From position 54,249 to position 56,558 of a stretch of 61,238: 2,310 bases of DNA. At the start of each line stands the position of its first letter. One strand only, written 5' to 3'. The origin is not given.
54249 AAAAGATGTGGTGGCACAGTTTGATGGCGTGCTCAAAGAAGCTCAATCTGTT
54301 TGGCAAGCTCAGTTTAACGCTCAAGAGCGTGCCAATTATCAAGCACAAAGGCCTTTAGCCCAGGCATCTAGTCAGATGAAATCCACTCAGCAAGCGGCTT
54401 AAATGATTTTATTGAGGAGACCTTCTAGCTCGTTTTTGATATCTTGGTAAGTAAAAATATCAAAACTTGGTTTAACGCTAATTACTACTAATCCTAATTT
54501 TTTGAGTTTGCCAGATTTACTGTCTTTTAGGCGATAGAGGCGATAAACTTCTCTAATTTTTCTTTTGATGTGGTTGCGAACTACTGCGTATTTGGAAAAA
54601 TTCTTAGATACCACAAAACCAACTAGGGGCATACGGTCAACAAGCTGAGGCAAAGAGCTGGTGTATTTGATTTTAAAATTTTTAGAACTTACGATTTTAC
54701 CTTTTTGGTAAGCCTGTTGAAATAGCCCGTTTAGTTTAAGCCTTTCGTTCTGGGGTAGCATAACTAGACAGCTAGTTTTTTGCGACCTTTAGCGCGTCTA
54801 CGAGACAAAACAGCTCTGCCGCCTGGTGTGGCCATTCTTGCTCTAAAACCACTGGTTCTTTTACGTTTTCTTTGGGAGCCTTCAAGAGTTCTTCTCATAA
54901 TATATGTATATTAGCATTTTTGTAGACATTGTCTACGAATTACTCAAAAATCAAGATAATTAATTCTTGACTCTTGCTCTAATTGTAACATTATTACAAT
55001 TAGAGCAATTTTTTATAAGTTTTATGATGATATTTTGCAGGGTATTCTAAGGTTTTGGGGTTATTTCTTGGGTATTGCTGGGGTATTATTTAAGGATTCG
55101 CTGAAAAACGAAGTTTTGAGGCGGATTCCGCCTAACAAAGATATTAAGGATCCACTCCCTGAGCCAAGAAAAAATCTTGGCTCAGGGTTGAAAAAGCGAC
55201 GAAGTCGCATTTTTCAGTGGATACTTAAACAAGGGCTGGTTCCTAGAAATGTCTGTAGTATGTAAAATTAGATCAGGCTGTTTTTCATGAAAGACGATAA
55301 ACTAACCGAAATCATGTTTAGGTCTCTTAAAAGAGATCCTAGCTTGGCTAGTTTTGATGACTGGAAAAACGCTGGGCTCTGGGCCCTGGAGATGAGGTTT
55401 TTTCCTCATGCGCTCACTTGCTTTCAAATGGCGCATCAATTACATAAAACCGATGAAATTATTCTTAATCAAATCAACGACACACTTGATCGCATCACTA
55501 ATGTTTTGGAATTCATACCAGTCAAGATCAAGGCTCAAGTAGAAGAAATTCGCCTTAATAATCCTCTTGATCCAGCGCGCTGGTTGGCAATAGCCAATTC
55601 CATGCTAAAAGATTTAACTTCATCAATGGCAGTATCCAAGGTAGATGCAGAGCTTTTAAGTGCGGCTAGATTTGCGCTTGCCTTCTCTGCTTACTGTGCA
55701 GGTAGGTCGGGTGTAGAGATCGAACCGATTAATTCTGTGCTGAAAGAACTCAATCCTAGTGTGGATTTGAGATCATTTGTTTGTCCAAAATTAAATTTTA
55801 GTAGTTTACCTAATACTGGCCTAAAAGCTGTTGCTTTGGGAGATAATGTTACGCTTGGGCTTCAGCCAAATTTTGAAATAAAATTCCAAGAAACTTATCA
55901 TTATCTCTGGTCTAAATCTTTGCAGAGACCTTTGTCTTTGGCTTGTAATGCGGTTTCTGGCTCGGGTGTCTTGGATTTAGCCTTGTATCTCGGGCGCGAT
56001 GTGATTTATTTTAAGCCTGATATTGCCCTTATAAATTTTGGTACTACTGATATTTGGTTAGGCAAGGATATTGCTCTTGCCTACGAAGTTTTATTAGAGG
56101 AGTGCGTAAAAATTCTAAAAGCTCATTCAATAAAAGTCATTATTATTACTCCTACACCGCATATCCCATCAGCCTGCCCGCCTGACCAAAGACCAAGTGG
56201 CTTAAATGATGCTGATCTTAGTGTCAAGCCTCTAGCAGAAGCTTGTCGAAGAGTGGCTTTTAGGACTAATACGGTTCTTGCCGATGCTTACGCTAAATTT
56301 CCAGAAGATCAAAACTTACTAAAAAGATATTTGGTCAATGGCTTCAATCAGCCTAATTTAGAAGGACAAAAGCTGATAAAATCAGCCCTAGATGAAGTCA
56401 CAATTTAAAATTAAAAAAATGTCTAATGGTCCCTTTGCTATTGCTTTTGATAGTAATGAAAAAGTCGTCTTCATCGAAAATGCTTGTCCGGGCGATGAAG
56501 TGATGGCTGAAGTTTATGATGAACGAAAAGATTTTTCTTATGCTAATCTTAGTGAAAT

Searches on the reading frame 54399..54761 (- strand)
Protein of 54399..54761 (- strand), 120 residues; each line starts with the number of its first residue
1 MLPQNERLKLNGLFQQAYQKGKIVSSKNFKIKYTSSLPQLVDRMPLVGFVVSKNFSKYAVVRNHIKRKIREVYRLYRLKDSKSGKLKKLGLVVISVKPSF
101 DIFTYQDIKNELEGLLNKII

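Call 47: search_protein_families(library=pfam, proteins=[window:54399-54761:-], max_evalue=0.00001)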
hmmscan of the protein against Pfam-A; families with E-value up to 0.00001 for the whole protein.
window:54399-54761:- (120 aa): 1 family
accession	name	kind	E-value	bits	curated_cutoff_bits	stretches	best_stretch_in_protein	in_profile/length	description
PF00825.24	Ribonuclease_P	-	2.7e-21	76.1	22.3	1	2-119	1-108/109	Ribonuclease P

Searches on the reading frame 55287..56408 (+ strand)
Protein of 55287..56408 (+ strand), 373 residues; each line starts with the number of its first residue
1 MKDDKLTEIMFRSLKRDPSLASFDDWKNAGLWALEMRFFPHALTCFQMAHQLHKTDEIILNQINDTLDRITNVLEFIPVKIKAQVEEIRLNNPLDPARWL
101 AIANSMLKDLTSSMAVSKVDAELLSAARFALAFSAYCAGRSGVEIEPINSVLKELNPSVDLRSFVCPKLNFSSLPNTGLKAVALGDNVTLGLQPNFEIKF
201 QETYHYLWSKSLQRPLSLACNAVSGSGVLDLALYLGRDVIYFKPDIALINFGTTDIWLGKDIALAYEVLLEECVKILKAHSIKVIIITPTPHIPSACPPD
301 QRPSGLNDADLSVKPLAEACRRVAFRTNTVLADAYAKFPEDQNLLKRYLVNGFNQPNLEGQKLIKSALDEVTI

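Call 47: search_protein_families(library=pfam, proteins=[window:55287-56408:+], max_evalue=0.00001)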
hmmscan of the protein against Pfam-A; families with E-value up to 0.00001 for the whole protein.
window:55287-56408:+ (373 aa): 1 family
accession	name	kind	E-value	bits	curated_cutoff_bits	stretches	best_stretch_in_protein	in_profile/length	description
PF13472.12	Lipase_GDSL_2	-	3.5e-13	50.9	32.9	1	183-362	1-177/178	GDSL-like Lipase/Acylhydrolase family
